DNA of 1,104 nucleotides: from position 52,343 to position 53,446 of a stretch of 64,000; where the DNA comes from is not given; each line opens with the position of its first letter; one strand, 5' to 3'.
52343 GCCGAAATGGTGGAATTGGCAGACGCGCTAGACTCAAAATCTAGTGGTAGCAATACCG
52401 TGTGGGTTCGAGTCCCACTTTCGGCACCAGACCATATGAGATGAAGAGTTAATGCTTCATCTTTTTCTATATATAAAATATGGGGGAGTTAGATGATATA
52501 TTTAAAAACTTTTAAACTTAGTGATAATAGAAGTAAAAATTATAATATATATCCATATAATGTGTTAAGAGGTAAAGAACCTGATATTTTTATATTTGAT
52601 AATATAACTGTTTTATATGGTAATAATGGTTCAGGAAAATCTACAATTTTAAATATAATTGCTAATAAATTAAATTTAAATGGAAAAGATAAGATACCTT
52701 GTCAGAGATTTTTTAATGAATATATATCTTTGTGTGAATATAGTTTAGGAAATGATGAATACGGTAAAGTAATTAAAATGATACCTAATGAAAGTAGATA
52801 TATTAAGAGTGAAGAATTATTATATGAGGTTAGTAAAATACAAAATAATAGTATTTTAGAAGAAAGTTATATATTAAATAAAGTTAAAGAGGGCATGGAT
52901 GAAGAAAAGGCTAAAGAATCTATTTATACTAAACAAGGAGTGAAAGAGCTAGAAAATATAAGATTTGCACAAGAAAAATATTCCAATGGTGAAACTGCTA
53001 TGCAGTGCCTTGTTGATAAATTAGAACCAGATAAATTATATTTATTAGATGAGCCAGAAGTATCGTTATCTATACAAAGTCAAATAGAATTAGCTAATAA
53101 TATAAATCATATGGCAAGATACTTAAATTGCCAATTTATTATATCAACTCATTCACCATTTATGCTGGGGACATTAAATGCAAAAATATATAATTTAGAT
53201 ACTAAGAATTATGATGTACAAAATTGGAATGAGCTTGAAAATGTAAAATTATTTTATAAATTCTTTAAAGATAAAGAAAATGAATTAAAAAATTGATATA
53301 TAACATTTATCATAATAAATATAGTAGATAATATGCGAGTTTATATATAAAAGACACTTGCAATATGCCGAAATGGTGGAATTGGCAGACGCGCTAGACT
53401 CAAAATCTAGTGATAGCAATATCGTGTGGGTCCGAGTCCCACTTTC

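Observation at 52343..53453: Full-length tRNA-Leu(CAA) duplication bracketing a lone P-loop ATPase; the distal copy is degenerate but keeps a compensatory variable-arm pair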

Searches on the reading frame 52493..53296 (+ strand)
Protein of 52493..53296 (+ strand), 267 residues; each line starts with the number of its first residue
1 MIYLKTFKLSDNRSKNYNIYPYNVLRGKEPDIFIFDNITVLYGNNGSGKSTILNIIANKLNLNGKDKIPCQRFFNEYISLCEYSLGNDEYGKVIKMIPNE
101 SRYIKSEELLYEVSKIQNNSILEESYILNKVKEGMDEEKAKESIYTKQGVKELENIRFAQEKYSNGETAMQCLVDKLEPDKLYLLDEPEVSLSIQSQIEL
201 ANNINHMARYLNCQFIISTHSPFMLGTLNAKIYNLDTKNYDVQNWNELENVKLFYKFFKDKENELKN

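Call 6: search_protein_families(library=pfam, proteins=[window:52493-53296:+], max_evalue=0.1)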
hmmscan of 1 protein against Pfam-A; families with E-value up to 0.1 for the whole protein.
window:52493-53296:+ (267 aa): 20 families
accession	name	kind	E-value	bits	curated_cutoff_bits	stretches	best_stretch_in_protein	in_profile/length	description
PF13304.12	AAA_21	-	4e-13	50.5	27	2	173-225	249-303/304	AAA domain, putative AbiEii toxin, Type IV TA system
PF13175.12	AAA_15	-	1.3e-09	38.6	32.1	1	178-224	327-373/374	AAA ATPase domain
PF00005.33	ABC_tran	-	1.8e-09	38.8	25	1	37-188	12-135/137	ABC transporter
PF02463.25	SMC_N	-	5e-09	36.3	40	1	26-228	14-205/220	RecF/RecN/SMC N terminal domain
PF13476.12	AAA_23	-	0.0007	20.7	27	1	32-159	15-138/201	AAA domain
PF01637.24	ATPase_2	-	0.00094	19.5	33.2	1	36-99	20-69/225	ATPase domain predominantly from Archaea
PF13555.12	AAA_29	-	0.0014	18.8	27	1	37-54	23-40/61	P-loop containing region of AAA domain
PF03193.22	RsgA_GTPase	-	0.0019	18.5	30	1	35-63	105-133/174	RsgA GTPase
PF02223.23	Thymidylate_kin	-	0.0081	16.3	27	0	43-65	3-25/185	Thymidylate kinase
PF07693.20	KAP_NTPase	-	0.0083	15.9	20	1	40-129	24-48/293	KAP family P-loop domain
PF00004.35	AAA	-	0.009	16.9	21.2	1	40-64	2-26/131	ATPase family associated with various cellular activities (AAA)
PF24883.2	NPHP3_N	-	0.015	16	24.8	1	38-75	24-58/164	Nephrocystin 3, N-terminal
PF20720.3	nSTAND3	-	0.018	15.2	27.2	1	36-69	17-50/155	Novel STAND NTPase 3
PF00910.28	RNA_helicase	-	0.019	15.9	21.5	1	40-77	2-47/105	RNA helicase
PF05272.17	VapE-like_dom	-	0.022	14.7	25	1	34-59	49-74/217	Virulence-associated protein E-like domain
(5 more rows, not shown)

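Call 7: search_protein_families(library=padloc, proteins=[window:52493-53296:+], max_evalue=0.1)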
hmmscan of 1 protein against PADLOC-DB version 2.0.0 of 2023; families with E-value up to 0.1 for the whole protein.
window:52493-53296:+ (267 aa): 99 families (the best 25 are shown)
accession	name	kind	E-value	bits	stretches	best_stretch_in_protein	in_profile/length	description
PDLC00290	PtuA1|PtuA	-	7.4e-15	53.2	2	181-239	271-328/414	AAA ATPase domain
PDLC00285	PtuA1|PtuA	-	8.2e-15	53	2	162-250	262-356/432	AAA ATPase domain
PDLC04164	AriA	-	3.2e-14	51.1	2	178-226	191-237/253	-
PDLC04135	mad3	-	8.1e-14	49.9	2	178-237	282-339/374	mads_3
PDLC00266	PtuA1|PtuA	-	3.2e-13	47.7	2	174-238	328-396/483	AAA ATPase domain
PDLC00281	PtuA1|PtuA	-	3.4e-13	47.5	2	37-155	38-157/448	AAA ATPase domain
PDLC02980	AriA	-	2.1e-12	45.6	2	178-225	257-303/304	-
PDLC00283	PtuA1|PtuA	-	2.3e-12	44.7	2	175-239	293-361/448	AAA ATPase domain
PDLC00271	PtuA1|PtuA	-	4e-12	44.4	2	181-240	280-337/421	AAA ATPase domain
PDLC00265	PtuA1|PtuA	-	4.3e-12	43.9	2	165-231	307-378/479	AAA ATPase domain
PDLC02913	ATPase_I-A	-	6e-12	43.4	2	33-60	71-98/508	-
PDLC02914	ATPase-Toprim_I-B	-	1.4e-11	42.3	2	138-247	162-271/443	-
PDLC00284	PtuA1|PtuA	-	1.5e-11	41.9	2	177-231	389-441/545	AAA ATPase domain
PDLC04140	mad8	-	2e-11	42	1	37-222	28-234/314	mads_8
PDLC00273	PtuA1|PtuA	-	4.3e-11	40.5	2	153-234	193-282/375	AAA ATPase domain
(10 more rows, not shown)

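Call 8: search_protein_families(library=ncbifam, proteins=[window:52493-53296:+], max_evalue=0.001)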
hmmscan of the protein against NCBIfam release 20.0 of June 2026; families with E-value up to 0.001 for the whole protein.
window:52493-53296:+ (267 aa): 31 families (the best 25 are shown)
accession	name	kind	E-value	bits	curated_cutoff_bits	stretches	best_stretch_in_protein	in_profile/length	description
NF041774.1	tung_ATPbind_TupC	equivalog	5.4e-13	48.6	400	2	181-233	148-200/319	tungstate ABC transporter ATP-binding protein TupC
NF009945.0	PRK13409.1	equivalog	6.8e-09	34.9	469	1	97-232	391-525/592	ribosome biogenesis/translation initiation ATPase RLI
NF041760.1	PtuA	equivalog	1.2e-08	34.4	500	2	31-60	67-96/524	retron Ec78 anti-phage system effector ATPase PtuA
NF000355.4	ribo_prot_ABC_F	equivalog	1.5e-08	34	380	1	41-243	33-195/499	ribosomal protection-like ABC-F family protein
NF040873.1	AztA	equivalog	3.8e-07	29.9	220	1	37-58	19-40/191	zinc ABC transporter ATP-binding protein AztA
TIGR01978.1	sufC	equivalog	1e-06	28.4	212.8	0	37-60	27-50/243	Fe-S cluster assembly ATPase SufC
NF010068.0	PRK13548.1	equivalog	1.4e-06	27.6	261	0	37-62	32-57/261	heme ABC transporter ATP-binding protein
NF000168.2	ABCF_Msr_all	exception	1.7e-06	26.9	680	1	25-63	21-58/487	Msr family ABC-F type ribosomal protection protein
TIGR02982.1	heterocyst_DevA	subfamily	7.2e-06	25.7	295.8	1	37-226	32-206/220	ABC exporter ATP-binding subunit, DevA family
NF008379.0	PRK11174.1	equivalog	7.3e-06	24.9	684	1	39-229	379-551/588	heme ABC transporter permease/ATP-binding protein CydD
TIGR03864.1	PQQ_ABC_ATP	hypoth_equivalog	9e-06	25.3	302.25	0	37-60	28-51/236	ABC transporter, ATP-binding subunit, PQQ-dependent alcohol dehydrogenase system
NF002981.0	PRK03695.1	equivalog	1.1e-05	24.9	281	0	38-65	28-55/253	vitamin B12 ABC transporter ATP-binding protein BtuD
NF007090.0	PRK09544.1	equivalog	1.2e-05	24.9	306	0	150-222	108-181/251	zinc ABC transporter ATP-binding protein ZnuC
TIGR03608.1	L_ocin_972_ABC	subfamily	2.1e-05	24.1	254.85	1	38-226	26-198/206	putative bacteriocin export ABC transporter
TIGR01189.1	ccmA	equivalog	2.5e-05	24.1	131.6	0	38-58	28-48/198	heme ABC exporter ATP-binding protein CcmA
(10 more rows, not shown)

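Call 9: find_homologous_proteins(query=window:52493-53296:+)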
Query window:52493-53296:+ (267 aa): 2773 proteins with E <= 0.001 among 4026 candidates; the best 120 are listed.
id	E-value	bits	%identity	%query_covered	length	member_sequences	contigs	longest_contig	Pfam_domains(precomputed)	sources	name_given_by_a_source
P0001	2.7e-170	582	100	100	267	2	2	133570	PF00005.34,PF13175.13,PF02463.26,PF13304.13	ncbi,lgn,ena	-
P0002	2.8e-149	513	89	100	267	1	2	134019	PF00005.34,PF13175.13,PF02463.26,PF13304.13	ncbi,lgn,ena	-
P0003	1.4e-108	380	66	100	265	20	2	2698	PF00005.34,PF13175.13,PF02463.26,PF13304.13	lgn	-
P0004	6.3e-108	378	67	100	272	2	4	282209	PF00005.34,PF13175.13,PF13476.13,PF02463.26,PF13304.13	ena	-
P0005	2.1e-106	373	64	100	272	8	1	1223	PF00005.34,PF13175.13,PF02463.26,PF13304.13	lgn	-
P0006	4.9e-106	372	65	100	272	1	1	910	PF00005.34,PF13175.13,PF02463.26,PF13304.13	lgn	-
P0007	7.9e-106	371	65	100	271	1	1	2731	PF00005.34,PF13175.13,PF02463.26,PF13304.13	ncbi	-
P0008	1.1e-105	371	64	99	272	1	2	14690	PF00005.34,PF13175.13,PF02463.26,PF13304.13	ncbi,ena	-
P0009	1.6e-105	370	65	99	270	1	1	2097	PF00005.34,PF13175.13,PF13476.13,PF02463.26,PF13304.13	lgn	-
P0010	2.7e-105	369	64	100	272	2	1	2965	PF00005.34,PF13175.13,PF13476.13,PF02463.26,PF13304.13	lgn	-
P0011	3.3e-104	366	64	98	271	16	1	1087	PF00005.34,PF13175.13,PF13476.13,PF02463.26,PF13304.13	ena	-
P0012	1.3e-103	364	63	100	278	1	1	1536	PF00005.34,PF13175.13,PF02463.26,PF13304.13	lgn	-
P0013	5.3e-103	362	64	99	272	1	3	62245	PF00005.34,PF13175.13,PF02463.26,PF13304.13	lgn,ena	-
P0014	7.4e-103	361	64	99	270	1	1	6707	PF00005.34,PF13175.13,PF02463.26,PF13304.13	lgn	-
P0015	1.3e-102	360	63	99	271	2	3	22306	PF00005.34,PF13175.13,PF13476.13,PF02463.26,PF13304.13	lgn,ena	-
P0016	2.5e-102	360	64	100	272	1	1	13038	PF00005.34,PF13175.13,PF13476.13,PF02463.26,PF13304.13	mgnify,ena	mgnify:CR=1 FL=1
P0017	3.3e-102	359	64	100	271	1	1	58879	PF00005.34,PF13175.13,PF02463.26,PF13304.13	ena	-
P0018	4.4e-102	359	61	96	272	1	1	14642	PF00005.34,PF13175.13,PF02463.26,PF13304.13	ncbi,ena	-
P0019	1.3e-101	357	63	100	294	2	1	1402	PF00005.34,PF13175.13,PF02463.26,PF13304.13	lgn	-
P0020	2.3e-101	356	63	100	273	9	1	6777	PF00005.34,PF13175.13,PF13476.13,PF02463.26,PF13304.13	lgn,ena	-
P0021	2.8e-101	356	63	100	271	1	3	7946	PF00005.34,PF13175.13,PF02463.26,PF13304.13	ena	-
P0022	3.1e-101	356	64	100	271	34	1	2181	PF00005.34,PF13175.13,PF13476.13,PF02463.26,PF13304.13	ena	-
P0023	3.9e-101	356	62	100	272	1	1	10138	PF00005.34,PF13175.13,PF13476.13,PF02463.26,PF13304.13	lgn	-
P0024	4.5e-101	355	64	100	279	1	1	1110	PF00005.34,PF13175.13,PF02463.26,PF13304.13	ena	-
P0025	4.7e-101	355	63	100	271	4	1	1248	PF00005.34,PF13175.13,PF02463.26,PF13304.13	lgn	-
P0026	5.5e-101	355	64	100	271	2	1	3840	PF00005.34,PF13175.13,PF13476.13,PF02463.26,PF13304.13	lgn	-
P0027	6.5e-101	355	63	100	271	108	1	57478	PF00005.34,PF13175.13,PF13476.13,PF02463.26,PF13304.13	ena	-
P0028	6.8e-101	355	63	100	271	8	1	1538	PF00005.34,PF13175.13,PF13476.13,PF02463.26,PF13304.13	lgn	-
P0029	6.8e-101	355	63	100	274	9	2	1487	PF00005.34,PF13175.13,PF02463.26,PF13304.13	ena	-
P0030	8.4e-101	355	63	99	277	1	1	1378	PF00005.34,PF13175.13,PF13476.13,PF02463.26,PF13304.13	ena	-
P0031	9.5e-101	354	64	100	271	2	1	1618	PF00005.34,PF13175.13,PF13476.13,PF02463.26,PF13304.13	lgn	-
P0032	1.1e-100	354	62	100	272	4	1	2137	PF00005.34,PF13175.13,PF13476.13,PF02463.26,PF13304.13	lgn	-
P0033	1.1e-100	354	64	100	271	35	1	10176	PF00005.34,PF13175.13,PF02463.26,PF13304.13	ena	-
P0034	1.2e-100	354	63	100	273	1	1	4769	PF00005.34,PF13175.13,PF13476.13,PF02463.26,PF13304.13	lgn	-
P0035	1.3e-100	354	63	100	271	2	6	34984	PF00005.34,PF13175.13,PF13476.13,PF02463.26,PF13304.13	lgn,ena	-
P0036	1.3e-100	354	63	100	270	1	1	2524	PF00005.34,PF13175.13,PF13476.13,PF02463.26,PF13304.13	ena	-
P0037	1.4e-100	354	63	100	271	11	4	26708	PF00005.34,PF13175.13,PF13476.13,PF02463.26,PF13304.13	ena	-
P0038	1.7e-100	354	63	100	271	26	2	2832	PF00005.34,PF13175.13,PF13476.13,PF02463.26,PF13304.13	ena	-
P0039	1.8e-100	353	64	99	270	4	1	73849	PF00005.34,PF13175.13,PF13476.13,PF02463.26,PF13304.13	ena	-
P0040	1.8e-100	353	63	100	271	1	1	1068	PF00005.34,PF13175.13,PF13476.13,PF02463.26,PF13304.13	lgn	-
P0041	1.9e-100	353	64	100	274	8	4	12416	PF00005.34,PF13175.13,PF02463.26,PF13304.13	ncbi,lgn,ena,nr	ncbi:MAG: AAA family ATPase [Clostridia bacterium]|nr:AAA family ATPase [Clostridia bacterium]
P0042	3.5e-100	352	62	100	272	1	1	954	PF00005.34,PF13175.13,PF02463.26,PF13304.13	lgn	-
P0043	3.9e-100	352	64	100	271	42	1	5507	PF00005.34,PF13175.13,PF13476.13,PF02463.26,PF13304.13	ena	-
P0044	4.3e-100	352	61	96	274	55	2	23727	PF00005.34,PF13175.13,PF02463.26,PF13304.13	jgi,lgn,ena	jgi:hypothetical protein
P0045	4.3e-100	352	64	100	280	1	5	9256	PF00005.34,PF13175.13,PF13476.13,PF02463.26,PF13304.13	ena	-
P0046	4.6e-100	352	63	100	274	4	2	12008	PF00005.34,PF13175.13,PF02463.26,PF13304.13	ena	-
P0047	4.7e-100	352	62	100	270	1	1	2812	PF00005.34,PF13175.13,PF13476.13,PF02463.26,PF13304.13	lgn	-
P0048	5.7e-100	352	62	100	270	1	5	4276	PF00005.34,PF13175.13,PF13476.13,PF02463.26,PF13304.13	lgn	-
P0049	6.7e-100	352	64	100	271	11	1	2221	PF00005.34,PF13175.13,PF13476.13,PF02463.26,PF13304.13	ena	-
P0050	8.0e-100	351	63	100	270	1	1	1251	PF00005.34,PF13175.13,PF02463.26,PF13304.13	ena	-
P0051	8.3e-100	351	65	100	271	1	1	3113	PF00005.34,PF13175.13,PF13476.13,PF02463.26,PF13304.13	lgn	-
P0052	8.7e-100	351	63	99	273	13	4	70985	PF00005.34,PF13175.13,PF13476.13,PF02463.26,PF13304.13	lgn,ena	-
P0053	1.1e-99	351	62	100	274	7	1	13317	PF00005.34,PF13175.13,PF02463.26,PF13304.13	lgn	-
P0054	1.5e-99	350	62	100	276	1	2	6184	PF00005.34,PF13175.13,PF00004.36,PF02463.26,PF13304.13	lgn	-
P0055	1.5e-99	350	63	100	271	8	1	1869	PF00005.34,PF13175.13,PF13476.13,PF02463.26,PF13304.13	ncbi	-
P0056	1.7e-99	350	63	100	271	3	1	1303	PF00005.34,PF13175.13,PF13476.13,PF02463.26,PF13304.13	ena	-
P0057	2.0e-99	350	64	100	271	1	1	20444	PF00005.34,PF13175.13,PF02463.26,PF13304.13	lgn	-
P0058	2.2e-99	350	63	100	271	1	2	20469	PF00005.34,PF13175.13,PF13476.13,PF02463.26,PF13304.13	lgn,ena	-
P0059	2.6e-99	350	63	99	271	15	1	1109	PF00005.34,PF13175.13,PF13476.13,PF02463.26,PF13304.13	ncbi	-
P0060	3.0e-99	349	62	100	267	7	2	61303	PF00005.34,PF13175.13,PF02463.26,PF13304.13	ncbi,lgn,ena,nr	ncbi:MAG: AAA family ATPase [Clostridia bacterium]|nr:AAA family ATPase [Clostridia bacterium]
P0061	3.2e-99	349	63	99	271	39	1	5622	PF00005.34,PF13175.13,PF13476.13,PF02463.26,PF13304.13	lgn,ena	-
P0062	3.9e-99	349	62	100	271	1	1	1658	PF00005.34,PF13175.13,PF13476.13,PF02463.26,PF13304.13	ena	-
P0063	4.7e-99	349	61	99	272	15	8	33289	PF00005.34,PF13175.13,PF02463.26,PF13304.13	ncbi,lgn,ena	-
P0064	6.9e-99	348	62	100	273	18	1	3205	PF00005.34,PF13175.13,PF02463.26,PF13304.13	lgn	-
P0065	1.2e-98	347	63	99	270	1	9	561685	PF00005.34,PF13175.13,PF02463.26,PF13304.13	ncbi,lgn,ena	-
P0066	1.4e-98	347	62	100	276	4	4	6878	PF00005.34,PF13175.13,PF13476.13,PF02463.26,PF13304.13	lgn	-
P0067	2.0e-98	347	61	99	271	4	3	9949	PF00005.34,PF13175.13,PF02463.26,PF13304.13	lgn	-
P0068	2.5e-98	346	60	100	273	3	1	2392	PF00005.34,PF13175.13,PF02463.26,PF13304.13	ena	-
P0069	2.6e-98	346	63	100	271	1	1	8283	PF00005.34,PF13175.13,PF13476.13,PF02463.26,PF13304.13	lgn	-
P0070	2.8e-98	346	64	100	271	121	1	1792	PF00005.34,PF13175.13,PF02463.26,PF13304.13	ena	-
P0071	2.8e-98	346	59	100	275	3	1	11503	PF00005.34,PF13175.13,PF13476.13,PF02463.26,PF13304.13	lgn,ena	-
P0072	3.1e-98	346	64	98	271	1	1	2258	PF00005.34,PF13175.13,PF13476.13,PF02463.26,PF13304.13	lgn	-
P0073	3.5e-98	346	63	99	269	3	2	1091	PF00005.34,PF13175.13,PF02463.26,PF13304.13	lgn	-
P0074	4.3e-98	346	61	100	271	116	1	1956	PF00005.34,PF13175.13,PF13476.13,PF02463.26,PF13304.13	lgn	-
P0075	4.4e-98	346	62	100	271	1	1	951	PF00005.34,PF13175.13,PF13476.13,PF02463.26,PF13304.13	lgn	-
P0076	5.0e-98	345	62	100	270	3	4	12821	PF00005.34,PF13175.13,PF02463.26,PF13304.13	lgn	-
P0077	5.4e-98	345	61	100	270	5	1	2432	PF00005.34,PF13175.13,PF13476.13,PF02463.26,PF13304.13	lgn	-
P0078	5.5e-98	345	61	100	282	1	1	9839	PF00005.34,PF13175.13,PF13476.13,PF02463.26,PF13304.13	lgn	-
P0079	5.5e-98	345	61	100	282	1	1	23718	PF00005.34,PF13175.13,PF13476.13,PF02463.26,PF13304.13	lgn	-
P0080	6.2e-98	345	60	100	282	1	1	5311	PF00005.34,PF13175.13,PF13476.13,PF02463.26,PF13304.13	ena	-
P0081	6.5e-98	345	61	100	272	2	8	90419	PF00005.34,PF13175.13,PF02463.26,PF13304.13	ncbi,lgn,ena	-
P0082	7.4e-98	345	61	100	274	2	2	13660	PF00005.34,PF13175.13,PF02463.26,PF13304.13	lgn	-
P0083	7.6e-98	345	63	100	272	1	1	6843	PF00005.34,PF13175.13,PF13476.13,PF02463.26,PF13304.13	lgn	-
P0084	7.7e-98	345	63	100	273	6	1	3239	PF00005.34,PF13175.13,PF02463.26,PF13304.13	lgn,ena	-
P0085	8.1e-98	345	62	100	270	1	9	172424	PF00005.34,PF13175.13,PF02463.26,PF13304.13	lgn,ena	-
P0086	9.2e-98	345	60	100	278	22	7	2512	PF00005.34,PF13175.13,PF02463.26,PF13304.13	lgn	-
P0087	1.0e-97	344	62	100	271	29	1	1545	PF00005.34,PF13175.13,PF13476.13,PF02463.26,PF13304.13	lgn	-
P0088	1.1e-97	344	62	100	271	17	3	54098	PF00005.34,PF13175.13,PF13476.13,PF02463.26,PF13304.13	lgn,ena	-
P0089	1.2e-97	344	61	100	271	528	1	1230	PF00005.34,PF13175.13,PF13476.13,PF02463.26,PF13304.13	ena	-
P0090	1.3e-97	344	63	99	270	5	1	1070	PF00005.34,PF13175.13,PF13476.13,PF02463.26,PF13304.13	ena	-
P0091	1.4e-97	344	63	99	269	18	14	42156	PF00005.34,PF13175.13,PF13476.13,PF02463.26,PF13304.13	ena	-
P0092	1.6e-97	344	61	100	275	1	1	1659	PF00005.34,PF13175.13,PF13476.13,PF02463.26,PF13304.13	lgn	-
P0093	1.6e-97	344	60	100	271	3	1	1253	PF00005.34,PF13175.13,PF02463.26,PF13304.13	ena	-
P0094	2.0e-97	343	61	100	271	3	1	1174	PF00005.34,PF13175.13,PF13476.13,PF02463.26,PF13304.13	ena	-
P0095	2.0e-97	343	61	100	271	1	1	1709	PF00005.34,PF13175.13,PF13476.13,PF02463.26,PF13304.13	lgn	-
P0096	2.4e-97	343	61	100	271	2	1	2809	PF00005.34,PF13175.13,PF13476.13,PF02463.26,PF13304.13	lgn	-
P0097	2.6e-97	343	62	100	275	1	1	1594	PF00005.34,PF13175.13,PF02463.26,PF13304.13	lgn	-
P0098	2.7e-97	343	62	100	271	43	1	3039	PF00005.34,PF13175.13,PF13476.13,PF02463.26,PF13304.13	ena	-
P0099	3.1e-97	343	63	100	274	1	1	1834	PF00005.34,PF13175.13,PF13476.13,PF02463.26,PF13304.13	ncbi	-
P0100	3.6e-97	343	62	99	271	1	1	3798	PF00005.34,PF13175.13,PF13476.13,PF02463.26,PF13304.13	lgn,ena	-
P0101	4.2e-97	342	62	99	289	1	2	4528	PF00005.34,PF13175.13,PF13476.13,PF02463.26,PF13304.13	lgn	-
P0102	4.9e-97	342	62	100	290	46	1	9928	PF00005.34,PF13175.13,PF02463.26,PF13304.13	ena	-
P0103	4.9e-97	342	61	100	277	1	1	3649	PF00005.34,PF13175.13,PF02463.26,PF13304.13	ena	-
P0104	6.1e-97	342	62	100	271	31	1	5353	PF00005.34,PF13175.13,PF13476.13,PF02463.26,PF13304.13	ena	-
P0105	7.6e-97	342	62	100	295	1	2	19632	PF00005.34,PF13175.13,PF13476.13,PF02463.26,PF13304.13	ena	-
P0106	8.5e-97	341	62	100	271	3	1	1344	PF00005.34,PF13175.13,PF02463.26,PF13304.13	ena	-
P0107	1.3e-96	341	59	100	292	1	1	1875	PF00005.34,PF13175.13,PF13476.13,PF02463.26,PF13304.13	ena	-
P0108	1.5e-96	341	61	99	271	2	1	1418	PF00005.34,PF13175.13,PF13476.13,PF02463.26,PF13304.13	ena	-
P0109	1.7e-96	340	64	100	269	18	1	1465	PF00005.34,PF13175.13,PF02463.26,PF13304.13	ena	-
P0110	1.8e-96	340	60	99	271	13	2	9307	PF00005.34,PF13175.13,PF02463.26,PF13304.13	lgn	-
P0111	2.9e-96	340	62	100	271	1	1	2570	PF00005.34,PF13175.13,PF02463.26,PF13304.13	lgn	-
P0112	4.1e-96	339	60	100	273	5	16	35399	PF00005.34,PF13175.13,PF02463.26,PF13304.13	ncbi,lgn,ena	-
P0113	4.3e-96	339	59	100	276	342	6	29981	PF00005.34,PF13175.13,PF13476.13,PF02463.26,PF13304.13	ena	-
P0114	5.0e-96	339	61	100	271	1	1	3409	PF00005.34,PF13175.13,PF02463.26,PF13304.13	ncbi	-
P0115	5.8e-96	339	61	100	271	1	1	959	PF00005.34,PF13175.13,PF02463.26,PF13304.13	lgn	-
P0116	6.3e-96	339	64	100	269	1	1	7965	PF00005.34,PF13175.13,PF02463.26,PF13304.13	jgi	-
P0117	6.5e-96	339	60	100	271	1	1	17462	PF00005.34,PF13175.13,PF13476.13,PF02463.26,PF13304.13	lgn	-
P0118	9.9e-96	338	61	99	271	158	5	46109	PF00005.34,PF13175.13,PF02463.26,PF13304.13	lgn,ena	-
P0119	1.1e-95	338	61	100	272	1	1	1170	PF00005.34,PF13175.13,PF13476.13,PF02463.26,PF13304.13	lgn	-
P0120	1.5e-95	337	60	100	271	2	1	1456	PF00005.34,PF13175.13,PF13476.13,PF02463.26,PF13304.13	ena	-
